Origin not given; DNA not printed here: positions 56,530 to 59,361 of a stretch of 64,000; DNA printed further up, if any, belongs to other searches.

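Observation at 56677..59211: mrcB: two in-frame starts and a charge-segregated cytoplasmic tail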

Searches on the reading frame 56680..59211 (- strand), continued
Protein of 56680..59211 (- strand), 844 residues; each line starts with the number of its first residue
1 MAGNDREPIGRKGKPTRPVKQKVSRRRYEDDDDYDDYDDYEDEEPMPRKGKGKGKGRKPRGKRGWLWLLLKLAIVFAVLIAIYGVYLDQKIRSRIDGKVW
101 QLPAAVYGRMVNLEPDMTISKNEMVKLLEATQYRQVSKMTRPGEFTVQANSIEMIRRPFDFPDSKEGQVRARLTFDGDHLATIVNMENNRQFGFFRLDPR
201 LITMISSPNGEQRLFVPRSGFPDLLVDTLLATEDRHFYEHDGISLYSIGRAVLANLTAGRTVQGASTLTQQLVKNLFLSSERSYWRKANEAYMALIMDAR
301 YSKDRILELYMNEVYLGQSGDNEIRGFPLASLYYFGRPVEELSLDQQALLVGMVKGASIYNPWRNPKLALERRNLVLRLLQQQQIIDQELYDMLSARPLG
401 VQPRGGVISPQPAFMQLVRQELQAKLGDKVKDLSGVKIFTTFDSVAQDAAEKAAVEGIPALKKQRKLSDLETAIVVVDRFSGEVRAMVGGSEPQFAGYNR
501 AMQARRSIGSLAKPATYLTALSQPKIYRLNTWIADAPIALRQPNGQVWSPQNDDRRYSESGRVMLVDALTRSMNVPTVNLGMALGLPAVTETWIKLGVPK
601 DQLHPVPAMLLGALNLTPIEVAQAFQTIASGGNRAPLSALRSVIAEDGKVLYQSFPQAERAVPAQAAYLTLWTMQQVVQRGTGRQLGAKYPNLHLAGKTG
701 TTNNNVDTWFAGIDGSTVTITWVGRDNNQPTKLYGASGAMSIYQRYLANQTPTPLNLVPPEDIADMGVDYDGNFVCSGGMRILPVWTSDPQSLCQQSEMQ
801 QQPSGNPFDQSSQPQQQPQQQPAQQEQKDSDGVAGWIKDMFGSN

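Call 12: find_related_loci(query=window:56680-59211:-, collection=genome_contigs, flank=1500)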
Query window:56680-59211:- (844 aa) in genome_contigs; peptide patterns used: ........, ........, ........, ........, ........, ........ (x = any residue, [..] = any of these).
279 stretches matched a pattern; 157 encode a relative of the query (tblastn E <= 1e-3); the best 80 are kept; 80 distinct loci.
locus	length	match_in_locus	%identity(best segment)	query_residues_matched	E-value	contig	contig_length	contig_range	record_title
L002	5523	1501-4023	99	1-844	0e+0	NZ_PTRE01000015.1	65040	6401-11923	Escherichia sp. MOD1-EC7003 MOD1-EC7003_15_length_65041_cov_120, whole genome shotgun sequence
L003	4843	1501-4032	99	1-844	0e+0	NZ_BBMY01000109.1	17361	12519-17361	Escherichia albertii NBRC 107761 = DSM 17582 strain NBRC 107761, whole genome shotgun sequence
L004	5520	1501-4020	99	1-844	0e+0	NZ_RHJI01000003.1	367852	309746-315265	Escherichia sp. E1V33 1V33_3_consensus, whole genome shotgun sequence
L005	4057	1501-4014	98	1-844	0e+0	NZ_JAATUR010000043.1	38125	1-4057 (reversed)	Escherichia coli strain SCPM-O-B-8794 43length=38125, whole genome shotgun sequence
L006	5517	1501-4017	92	1-844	0e+0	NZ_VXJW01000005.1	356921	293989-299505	Salmonella enterica subsp. arizonae strain CCUG 6322T contig_0000005, whole genome shotgun sequence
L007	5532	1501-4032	93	1-844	0e+0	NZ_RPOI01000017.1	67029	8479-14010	Citrobacter youngae strain CCUG 30791 citrobacter_youngae_CCUG30791T_0000017, whole genome shotgun sequence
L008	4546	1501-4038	93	1-844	0e+0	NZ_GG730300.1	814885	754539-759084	Citrobacter youngae ATCC 29220 Scfld1, whole genome shotgun sequence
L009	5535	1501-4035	93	1-844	0e+0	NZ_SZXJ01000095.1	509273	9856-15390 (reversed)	Citrobacter sp. wls619 contig29, whole genome shotgun sequence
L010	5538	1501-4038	92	1-844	0e+0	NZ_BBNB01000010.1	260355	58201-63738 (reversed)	Citrobacter sedlakii NBRC 105722, whole genome shotgun sequence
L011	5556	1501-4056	91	1-844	0e+0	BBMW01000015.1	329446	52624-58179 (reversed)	Citrobacter werkmanii NBRC 105721 DNA, contig: CIWKM15, whole genome shotgun sequence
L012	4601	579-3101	89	1-844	0e+0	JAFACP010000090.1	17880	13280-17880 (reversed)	MAG: Proteobacteria bacterium isolate OH_SBB_50 k127_53567, whole genome shotgun sequence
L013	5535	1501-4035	93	1-844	0e+0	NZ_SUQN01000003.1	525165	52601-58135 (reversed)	Citrobacter gillenii strain UMG736 UMG736_3, whole genome shotgun sequence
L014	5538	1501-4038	93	1-844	0e+0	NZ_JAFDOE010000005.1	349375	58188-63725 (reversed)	Citrobacter sp. FP75 contig5, whole genome shotgun sequence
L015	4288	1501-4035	93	1-844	0e+0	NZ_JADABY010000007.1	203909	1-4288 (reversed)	Citrobacter sp. Res13-Sevr-PEB04-36 seq_tig7, whole genome shotgun sequence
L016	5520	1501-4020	90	1-844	0e+0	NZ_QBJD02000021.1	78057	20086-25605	Enterobacter sp. RIT418 RIT418_S9_21, whole genome shotgun sequence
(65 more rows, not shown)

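Call 21: search_protein_representatives(protein=window:56680-59211:-)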
Query: 844 residues. Proteins with E-value up to 0.001 (for the whole library): 48895; up to 1e-10: 30442; up to 1e-30: 9764. The best 150 are listed.
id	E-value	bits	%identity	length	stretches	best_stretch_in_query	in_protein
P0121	0.0e+00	1087.3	64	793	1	58-804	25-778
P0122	1.1e-228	777.7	49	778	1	55-798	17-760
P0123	1.2e-225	767.6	49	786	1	49-807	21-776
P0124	4.2e-195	666.6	45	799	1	52-775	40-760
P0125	3.3e-193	660.3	44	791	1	71-788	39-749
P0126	3.7e-190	650.2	47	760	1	63-760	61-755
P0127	2.2e-178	611.3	58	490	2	247-635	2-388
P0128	1.3e-172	592.2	38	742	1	62-795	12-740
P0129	1.9e-171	588.3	42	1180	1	63-778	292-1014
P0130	3.3e-171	587.6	43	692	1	75-744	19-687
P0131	2.5e-170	584.7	41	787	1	46-787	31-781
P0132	3.4e-170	584.2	43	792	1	52-748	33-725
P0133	3.8e-170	584.1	43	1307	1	77-817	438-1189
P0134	9.0e-169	579.5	42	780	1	68-756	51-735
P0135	2.1e-168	578.3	43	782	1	52-769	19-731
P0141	1.9e-159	548.7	42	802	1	65-772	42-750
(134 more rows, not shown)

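Call 26: list_cluster_members(proteins=[P0121, P0122, P0123, P0124, P0125, P0126, P0141, P0131])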
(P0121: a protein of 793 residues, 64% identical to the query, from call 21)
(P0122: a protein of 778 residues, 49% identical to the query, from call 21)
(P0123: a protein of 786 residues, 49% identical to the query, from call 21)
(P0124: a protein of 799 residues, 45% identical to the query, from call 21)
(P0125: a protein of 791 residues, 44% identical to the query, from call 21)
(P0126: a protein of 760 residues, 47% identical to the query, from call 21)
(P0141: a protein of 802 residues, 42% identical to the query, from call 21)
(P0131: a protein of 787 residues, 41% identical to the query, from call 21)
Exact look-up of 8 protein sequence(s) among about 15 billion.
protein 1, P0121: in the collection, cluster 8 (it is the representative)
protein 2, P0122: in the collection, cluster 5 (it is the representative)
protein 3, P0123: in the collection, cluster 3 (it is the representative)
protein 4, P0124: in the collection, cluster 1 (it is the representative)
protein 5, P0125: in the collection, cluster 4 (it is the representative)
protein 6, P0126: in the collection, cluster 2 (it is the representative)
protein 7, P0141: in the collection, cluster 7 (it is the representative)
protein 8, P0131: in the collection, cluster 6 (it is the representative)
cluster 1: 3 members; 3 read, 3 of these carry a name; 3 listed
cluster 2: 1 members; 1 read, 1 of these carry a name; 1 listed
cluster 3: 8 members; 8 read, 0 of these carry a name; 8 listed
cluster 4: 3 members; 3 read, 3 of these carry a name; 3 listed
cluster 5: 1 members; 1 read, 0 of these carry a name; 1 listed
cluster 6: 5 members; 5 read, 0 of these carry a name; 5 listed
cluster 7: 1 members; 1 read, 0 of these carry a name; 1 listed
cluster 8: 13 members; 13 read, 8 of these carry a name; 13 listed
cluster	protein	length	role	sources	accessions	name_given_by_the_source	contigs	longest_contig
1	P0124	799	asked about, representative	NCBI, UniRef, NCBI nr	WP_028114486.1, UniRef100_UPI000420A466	penicillin-binding protein 1B [Ferrimonas kyonanensis] | penicillin-binding protein 1B n=1 Tax=Ferrimonas kyonanensis TaxID=364763 ...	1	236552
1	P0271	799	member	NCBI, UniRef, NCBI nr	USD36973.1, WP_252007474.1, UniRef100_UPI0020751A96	penicillin-binding protein 1B [Ferrimonas sp. SCSIO 43195] | penicillin-binding protein 1B n=1 Tax=Ferrimonas sp. SCSIO 43195 TaxID=2822844 ...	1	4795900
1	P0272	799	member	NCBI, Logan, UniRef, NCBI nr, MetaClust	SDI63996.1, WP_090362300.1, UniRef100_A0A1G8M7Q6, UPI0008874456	penicillin-binding protein 1B [Ferrimonas sediminum] | Penicillin-binding protein 1B n=1 Tax=Ferrimonas sediminum TaxID=718193 ... | status=active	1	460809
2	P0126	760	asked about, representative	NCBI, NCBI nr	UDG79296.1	Penicillin-binding protein 1B [Candidatus Ecksteinia adelgidicola]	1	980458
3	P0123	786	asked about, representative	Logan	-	-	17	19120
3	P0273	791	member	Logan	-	-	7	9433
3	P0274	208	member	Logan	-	-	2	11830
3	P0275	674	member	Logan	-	-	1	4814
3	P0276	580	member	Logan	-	-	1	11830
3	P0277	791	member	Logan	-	-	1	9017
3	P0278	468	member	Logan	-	-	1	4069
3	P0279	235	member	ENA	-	-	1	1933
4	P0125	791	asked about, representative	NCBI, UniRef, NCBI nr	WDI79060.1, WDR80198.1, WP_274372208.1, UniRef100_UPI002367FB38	penicillin-binding protein 1B [Candidatus Purcelliella pentastirinorum] | penicillin-binding protein 1B n=1 Tax=Candidatus Purcelliella pentastirinorum ...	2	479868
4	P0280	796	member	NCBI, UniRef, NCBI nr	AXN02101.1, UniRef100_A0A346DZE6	Penicillin-binding protein 1B [Candidatus Purcelliella pentastirinorum] | Penicillin-binding protein 1B n=2 Tax=Candidatus Purcelliella pentastirinorum ...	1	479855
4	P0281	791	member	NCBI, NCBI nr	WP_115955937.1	penicillin-binding protein 1B [Candidatus Purcelliella pentastirinorum]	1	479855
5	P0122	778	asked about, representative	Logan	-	-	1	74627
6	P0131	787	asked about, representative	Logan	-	-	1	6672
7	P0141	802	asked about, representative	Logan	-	-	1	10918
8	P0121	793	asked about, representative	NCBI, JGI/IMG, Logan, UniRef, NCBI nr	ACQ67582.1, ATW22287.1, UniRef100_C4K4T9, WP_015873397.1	penicillin-binding protein 1B [Candidatus Williamhamiltonella defendens] | Penicillin-binding protein 1B n=1 Tax=Hamiltonella defensa subsp. Acyrthosiphon pisum ... | bifunctional glycosyl transferase/transpeptidase [Candidatus Hamiltonella defensa]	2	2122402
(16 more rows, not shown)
